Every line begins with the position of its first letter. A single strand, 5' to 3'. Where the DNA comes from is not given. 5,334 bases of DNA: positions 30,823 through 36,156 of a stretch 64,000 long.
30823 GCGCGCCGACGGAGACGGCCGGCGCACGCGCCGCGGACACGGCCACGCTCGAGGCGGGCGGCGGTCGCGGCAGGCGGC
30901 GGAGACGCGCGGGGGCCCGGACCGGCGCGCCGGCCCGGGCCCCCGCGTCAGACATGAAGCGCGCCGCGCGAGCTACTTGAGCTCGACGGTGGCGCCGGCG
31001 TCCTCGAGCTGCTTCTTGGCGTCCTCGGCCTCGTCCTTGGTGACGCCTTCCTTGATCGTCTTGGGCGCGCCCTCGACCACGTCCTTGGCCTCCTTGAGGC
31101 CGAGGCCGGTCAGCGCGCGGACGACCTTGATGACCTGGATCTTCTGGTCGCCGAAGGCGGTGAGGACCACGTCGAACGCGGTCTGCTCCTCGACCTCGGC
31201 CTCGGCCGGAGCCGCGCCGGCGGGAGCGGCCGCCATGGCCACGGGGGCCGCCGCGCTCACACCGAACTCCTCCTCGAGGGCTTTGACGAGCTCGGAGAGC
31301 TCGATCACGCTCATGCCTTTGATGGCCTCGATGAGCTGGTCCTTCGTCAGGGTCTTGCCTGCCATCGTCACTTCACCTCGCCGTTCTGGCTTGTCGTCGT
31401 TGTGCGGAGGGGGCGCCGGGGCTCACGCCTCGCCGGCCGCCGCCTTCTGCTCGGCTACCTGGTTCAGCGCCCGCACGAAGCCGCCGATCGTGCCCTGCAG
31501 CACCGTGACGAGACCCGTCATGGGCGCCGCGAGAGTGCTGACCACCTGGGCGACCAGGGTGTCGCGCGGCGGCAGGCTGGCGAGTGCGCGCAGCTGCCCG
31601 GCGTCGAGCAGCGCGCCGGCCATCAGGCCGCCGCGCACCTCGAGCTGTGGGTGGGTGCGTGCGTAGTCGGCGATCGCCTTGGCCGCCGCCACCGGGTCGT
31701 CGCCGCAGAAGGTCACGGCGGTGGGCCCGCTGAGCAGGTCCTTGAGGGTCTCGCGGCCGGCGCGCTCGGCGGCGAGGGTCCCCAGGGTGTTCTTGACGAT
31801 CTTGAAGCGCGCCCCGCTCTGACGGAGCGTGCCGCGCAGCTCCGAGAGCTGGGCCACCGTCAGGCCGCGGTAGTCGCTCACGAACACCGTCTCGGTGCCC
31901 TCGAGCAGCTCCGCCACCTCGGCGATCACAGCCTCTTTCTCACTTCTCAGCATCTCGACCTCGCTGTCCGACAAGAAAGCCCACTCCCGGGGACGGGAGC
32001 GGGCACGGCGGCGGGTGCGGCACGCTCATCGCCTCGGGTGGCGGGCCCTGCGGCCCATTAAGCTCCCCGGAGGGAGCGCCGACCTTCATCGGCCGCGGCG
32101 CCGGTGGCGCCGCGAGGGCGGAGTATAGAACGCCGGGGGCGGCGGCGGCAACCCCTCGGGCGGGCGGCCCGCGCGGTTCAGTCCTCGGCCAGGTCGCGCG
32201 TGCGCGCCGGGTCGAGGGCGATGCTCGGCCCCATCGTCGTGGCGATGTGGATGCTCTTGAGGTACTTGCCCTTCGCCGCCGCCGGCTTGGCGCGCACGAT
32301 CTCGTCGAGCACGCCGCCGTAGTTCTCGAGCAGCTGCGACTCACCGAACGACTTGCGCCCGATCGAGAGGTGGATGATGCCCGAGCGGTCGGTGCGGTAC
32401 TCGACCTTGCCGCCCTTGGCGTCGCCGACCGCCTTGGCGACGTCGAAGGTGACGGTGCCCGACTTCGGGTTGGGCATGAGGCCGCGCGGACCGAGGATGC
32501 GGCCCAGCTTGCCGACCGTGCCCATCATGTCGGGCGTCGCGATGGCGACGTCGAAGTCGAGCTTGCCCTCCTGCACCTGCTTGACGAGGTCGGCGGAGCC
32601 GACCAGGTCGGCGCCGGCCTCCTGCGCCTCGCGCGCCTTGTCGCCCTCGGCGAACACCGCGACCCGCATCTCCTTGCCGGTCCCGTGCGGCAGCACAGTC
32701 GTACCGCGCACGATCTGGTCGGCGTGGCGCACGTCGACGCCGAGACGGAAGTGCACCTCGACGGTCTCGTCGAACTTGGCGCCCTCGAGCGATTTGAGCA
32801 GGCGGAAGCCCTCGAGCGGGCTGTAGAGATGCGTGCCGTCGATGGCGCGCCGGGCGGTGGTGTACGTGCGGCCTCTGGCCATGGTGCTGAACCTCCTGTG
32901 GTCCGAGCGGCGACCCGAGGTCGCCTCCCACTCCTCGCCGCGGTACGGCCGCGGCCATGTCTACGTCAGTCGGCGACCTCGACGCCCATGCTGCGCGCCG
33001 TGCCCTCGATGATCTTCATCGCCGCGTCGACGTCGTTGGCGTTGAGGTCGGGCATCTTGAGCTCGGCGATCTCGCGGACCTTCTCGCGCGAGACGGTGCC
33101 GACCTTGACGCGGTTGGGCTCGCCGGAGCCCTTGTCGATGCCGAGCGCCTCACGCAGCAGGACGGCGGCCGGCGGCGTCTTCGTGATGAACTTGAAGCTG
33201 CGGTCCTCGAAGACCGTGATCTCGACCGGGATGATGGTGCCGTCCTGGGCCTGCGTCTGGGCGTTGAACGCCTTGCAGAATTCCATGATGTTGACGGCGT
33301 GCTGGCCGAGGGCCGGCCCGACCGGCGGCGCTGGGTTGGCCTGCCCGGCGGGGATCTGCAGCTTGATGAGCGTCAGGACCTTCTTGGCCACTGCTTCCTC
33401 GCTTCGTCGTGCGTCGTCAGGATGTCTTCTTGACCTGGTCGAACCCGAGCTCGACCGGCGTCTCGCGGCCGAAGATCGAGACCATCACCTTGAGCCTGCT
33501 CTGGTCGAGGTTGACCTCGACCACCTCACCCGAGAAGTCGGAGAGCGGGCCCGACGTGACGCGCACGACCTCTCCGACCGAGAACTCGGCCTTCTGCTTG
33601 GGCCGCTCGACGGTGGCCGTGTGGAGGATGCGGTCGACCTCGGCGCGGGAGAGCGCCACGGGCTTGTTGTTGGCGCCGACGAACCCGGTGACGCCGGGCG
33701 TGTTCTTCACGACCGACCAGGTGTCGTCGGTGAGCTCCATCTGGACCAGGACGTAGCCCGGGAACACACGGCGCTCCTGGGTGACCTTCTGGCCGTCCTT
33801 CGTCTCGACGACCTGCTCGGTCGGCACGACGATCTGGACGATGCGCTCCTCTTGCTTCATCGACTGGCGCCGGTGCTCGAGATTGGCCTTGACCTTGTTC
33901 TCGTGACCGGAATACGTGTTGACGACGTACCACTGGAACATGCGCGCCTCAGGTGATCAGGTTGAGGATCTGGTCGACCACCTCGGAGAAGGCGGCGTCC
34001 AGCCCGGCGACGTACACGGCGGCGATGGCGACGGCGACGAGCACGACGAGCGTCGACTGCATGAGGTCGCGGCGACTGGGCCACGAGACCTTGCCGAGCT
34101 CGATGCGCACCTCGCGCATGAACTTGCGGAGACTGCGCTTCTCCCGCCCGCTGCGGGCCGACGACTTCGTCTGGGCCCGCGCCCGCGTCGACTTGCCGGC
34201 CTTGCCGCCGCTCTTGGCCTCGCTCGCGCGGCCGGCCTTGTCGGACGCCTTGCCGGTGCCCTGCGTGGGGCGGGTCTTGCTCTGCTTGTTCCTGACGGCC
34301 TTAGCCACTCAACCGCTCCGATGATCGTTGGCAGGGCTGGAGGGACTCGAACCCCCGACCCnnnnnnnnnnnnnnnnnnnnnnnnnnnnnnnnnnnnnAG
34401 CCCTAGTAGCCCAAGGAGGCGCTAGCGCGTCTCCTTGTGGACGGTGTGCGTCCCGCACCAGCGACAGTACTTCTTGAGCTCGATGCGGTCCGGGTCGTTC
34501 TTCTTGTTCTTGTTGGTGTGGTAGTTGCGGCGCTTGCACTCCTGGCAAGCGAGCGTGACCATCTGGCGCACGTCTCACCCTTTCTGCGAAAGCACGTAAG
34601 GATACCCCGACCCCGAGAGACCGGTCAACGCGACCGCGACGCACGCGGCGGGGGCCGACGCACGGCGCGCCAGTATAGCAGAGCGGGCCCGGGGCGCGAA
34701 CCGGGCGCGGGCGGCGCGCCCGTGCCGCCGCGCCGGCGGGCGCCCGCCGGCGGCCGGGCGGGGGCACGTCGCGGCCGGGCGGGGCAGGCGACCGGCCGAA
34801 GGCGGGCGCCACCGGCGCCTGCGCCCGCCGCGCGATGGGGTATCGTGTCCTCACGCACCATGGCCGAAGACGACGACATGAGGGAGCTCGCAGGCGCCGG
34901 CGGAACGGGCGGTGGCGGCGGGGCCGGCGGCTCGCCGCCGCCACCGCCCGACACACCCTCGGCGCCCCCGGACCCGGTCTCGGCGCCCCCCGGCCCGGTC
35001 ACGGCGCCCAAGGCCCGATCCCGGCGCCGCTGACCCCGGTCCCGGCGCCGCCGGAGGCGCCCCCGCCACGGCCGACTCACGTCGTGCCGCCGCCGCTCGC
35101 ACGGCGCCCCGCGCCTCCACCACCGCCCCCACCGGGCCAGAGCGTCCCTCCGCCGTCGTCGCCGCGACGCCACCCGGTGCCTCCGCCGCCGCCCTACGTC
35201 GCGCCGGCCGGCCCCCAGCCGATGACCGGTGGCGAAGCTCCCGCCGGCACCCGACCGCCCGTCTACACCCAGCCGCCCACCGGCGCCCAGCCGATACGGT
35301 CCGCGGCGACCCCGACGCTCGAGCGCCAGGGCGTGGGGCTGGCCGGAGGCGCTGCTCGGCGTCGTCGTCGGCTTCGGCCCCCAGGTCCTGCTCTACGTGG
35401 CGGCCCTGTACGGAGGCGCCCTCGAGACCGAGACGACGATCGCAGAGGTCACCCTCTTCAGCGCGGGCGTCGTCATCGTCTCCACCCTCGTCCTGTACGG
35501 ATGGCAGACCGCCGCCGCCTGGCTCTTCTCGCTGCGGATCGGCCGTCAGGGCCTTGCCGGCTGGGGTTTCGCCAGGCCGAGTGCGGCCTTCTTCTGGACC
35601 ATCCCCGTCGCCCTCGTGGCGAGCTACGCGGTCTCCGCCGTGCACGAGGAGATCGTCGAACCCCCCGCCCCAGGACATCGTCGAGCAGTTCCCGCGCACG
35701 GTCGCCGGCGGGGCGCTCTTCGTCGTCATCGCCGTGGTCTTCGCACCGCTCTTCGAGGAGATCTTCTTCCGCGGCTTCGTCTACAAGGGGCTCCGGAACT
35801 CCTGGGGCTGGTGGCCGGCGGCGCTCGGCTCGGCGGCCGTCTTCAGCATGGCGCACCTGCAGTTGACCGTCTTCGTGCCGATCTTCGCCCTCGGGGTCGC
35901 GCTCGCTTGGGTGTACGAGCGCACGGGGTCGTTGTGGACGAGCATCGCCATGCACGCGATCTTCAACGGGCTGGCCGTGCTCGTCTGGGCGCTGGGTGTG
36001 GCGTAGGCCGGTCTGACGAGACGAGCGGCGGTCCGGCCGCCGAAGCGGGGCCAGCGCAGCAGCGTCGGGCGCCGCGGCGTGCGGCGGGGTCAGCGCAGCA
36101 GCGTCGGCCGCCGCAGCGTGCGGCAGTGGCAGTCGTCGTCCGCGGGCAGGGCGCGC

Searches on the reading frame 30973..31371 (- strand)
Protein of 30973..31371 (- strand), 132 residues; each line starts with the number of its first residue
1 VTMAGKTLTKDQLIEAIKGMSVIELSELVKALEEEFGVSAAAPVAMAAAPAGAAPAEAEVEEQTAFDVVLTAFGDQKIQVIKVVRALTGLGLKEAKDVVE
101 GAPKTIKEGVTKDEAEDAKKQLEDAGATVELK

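Call 87: search_protein_families(library=ncbifam, proteins=[window:30973-31371:-], max_evalue=1e-10)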
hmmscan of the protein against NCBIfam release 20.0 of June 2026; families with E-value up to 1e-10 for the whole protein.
window:30973-31371:- (132 aa): 1 family
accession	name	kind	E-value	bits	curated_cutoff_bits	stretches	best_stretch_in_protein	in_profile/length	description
TIGR00855.1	L12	equivalog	7.4e-50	168.5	84.4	1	7-132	3-125/125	50S ribosomal protein L7/L12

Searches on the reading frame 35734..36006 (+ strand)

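Call 40: search_protein_families(library=ncbifam, proteins=[window:35734-36006:+], max_evalue=0.00001)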
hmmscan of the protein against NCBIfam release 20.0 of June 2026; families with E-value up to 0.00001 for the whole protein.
window:35734-36006:+ (90 aa): 7 families
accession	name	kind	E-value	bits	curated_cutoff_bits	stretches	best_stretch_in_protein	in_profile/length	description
NF041647.1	ABC_perm_CPBP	equivalog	2e-24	86.3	435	1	7-84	556-633/636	ABC transporter permease subunit/CPBP intramembrane protease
NF033192.3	CPBP_JDVT_MrtJ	equivalog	1.2e-11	45.2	75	1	2-83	6-97/98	JDVT-CTERM system glutamic-type intramembrane protease MrtJ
TIGR03008.1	pepcterm_CAAX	equivalog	7e-09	35.9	81.05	1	4-82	127-210/222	CAAX prenyl protease-related protein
NF046050.1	CPBP_fam_MroQ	equivalog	2.1e-08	33.9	270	1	2-84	135-223/243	intramembrane glutamic endopeptidase MroQ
NF040589.1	CPBP_Synerg_MrtS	equivalog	6.5e-08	32.9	130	1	4-82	83-164/170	Synerg-CTERM system glutamic-type intramembrane protease MrtS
NF040914.1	Mrt_core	domain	1.9e-07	31.1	100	1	5-84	12-104/108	myxosortase family intramembrane protease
TIGR04162.1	exo_VPEID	exception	5.4e-06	25.6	150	1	1-84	422-506/516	exosortase E/protease, VPEID-CTERM system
